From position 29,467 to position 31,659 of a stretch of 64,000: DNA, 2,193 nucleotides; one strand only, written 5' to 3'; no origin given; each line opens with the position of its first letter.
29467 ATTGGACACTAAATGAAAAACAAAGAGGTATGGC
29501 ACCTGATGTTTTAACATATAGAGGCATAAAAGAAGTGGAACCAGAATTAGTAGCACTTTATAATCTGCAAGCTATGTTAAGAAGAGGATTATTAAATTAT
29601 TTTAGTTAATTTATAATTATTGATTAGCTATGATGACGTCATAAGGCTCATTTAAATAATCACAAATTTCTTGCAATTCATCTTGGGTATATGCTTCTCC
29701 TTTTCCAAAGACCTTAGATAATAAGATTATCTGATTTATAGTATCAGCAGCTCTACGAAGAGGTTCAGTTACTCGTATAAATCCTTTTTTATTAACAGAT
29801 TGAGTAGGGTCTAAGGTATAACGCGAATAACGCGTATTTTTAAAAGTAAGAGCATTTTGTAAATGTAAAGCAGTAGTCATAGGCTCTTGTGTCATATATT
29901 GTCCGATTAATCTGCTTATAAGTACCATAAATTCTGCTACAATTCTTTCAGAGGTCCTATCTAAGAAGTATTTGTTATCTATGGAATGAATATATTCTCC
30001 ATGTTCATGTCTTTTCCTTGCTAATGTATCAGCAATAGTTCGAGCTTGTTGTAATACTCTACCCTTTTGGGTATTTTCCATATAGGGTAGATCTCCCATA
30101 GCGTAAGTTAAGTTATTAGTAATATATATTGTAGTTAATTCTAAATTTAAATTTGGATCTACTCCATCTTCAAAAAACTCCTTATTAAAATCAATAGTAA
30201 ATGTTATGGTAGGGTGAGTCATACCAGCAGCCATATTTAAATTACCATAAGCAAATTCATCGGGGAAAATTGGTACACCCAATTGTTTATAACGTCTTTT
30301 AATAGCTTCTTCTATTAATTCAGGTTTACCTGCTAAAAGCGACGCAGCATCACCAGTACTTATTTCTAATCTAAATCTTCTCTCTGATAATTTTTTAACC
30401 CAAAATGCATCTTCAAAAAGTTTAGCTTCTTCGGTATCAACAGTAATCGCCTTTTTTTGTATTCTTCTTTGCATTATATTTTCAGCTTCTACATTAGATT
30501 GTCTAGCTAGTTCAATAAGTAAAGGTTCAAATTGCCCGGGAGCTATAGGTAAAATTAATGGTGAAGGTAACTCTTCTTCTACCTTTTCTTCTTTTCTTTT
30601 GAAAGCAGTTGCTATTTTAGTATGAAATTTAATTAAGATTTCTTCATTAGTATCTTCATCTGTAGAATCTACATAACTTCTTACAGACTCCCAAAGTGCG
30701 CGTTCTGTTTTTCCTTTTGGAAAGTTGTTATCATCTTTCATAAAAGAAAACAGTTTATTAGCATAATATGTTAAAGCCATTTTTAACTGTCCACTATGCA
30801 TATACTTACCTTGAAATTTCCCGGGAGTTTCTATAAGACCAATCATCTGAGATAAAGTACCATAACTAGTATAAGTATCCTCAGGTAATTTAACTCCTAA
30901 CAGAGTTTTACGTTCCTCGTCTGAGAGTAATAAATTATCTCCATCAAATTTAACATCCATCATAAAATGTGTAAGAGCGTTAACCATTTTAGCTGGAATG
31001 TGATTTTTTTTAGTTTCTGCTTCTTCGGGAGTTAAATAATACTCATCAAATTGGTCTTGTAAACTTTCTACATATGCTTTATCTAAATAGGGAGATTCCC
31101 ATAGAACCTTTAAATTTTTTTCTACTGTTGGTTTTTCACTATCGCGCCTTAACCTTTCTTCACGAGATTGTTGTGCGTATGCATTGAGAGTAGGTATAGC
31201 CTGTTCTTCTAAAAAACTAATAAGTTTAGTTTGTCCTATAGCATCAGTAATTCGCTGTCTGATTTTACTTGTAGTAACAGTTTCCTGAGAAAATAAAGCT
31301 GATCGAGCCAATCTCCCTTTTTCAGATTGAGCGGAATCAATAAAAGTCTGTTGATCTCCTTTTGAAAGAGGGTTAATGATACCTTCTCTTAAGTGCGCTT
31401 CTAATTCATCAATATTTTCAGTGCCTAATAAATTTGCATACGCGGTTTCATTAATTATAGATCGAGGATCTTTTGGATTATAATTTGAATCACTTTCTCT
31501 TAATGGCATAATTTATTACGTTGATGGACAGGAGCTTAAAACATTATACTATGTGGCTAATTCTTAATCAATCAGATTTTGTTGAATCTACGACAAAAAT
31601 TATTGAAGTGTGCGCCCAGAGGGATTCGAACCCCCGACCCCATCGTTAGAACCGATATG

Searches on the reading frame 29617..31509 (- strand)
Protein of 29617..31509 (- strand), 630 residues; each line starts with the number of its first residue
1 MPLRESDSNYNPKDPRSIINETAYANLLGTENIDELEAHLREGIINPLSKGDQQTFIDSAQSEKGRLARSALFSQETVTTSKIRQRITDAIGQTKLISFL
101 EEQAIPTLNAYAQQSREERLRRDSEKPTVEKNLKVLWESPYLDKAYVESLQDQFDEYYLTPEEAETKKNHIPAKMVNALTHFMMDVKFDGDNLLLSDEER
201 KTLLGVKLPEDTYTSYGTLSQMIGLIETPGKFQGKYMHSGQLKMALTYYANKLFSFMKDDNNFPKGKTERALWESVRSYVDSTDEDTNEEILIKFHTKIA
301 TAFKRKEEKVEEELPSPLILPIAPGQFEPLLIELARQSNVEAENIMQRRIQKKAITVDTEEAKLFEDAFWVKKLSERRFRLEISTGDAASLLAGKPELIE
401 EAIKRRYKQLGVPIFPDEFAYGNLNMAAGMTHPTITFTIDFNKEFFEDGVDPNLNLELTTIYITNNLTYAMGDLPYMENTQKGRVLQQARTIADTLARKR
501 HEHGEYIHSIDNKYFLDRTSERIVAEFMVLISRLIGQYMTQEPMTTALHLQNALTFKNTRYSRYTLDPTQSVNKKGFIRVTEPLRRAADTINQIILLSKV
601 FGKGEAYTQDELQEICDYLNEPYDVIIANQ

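Call 67: search_protein_families(library=pfam, proteins=[window:29617-31509:-], max_evalue=0.001)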
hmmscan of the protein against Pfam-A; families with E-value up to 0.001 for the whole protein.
window:29617-31509:- (630 aa): 1 family
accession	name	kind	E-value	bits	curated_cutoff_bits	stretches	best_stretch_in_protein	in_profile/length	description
PF00773.25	RNB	-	3.5e-11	43.4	29.3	1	352-548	7-224/326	RNB domain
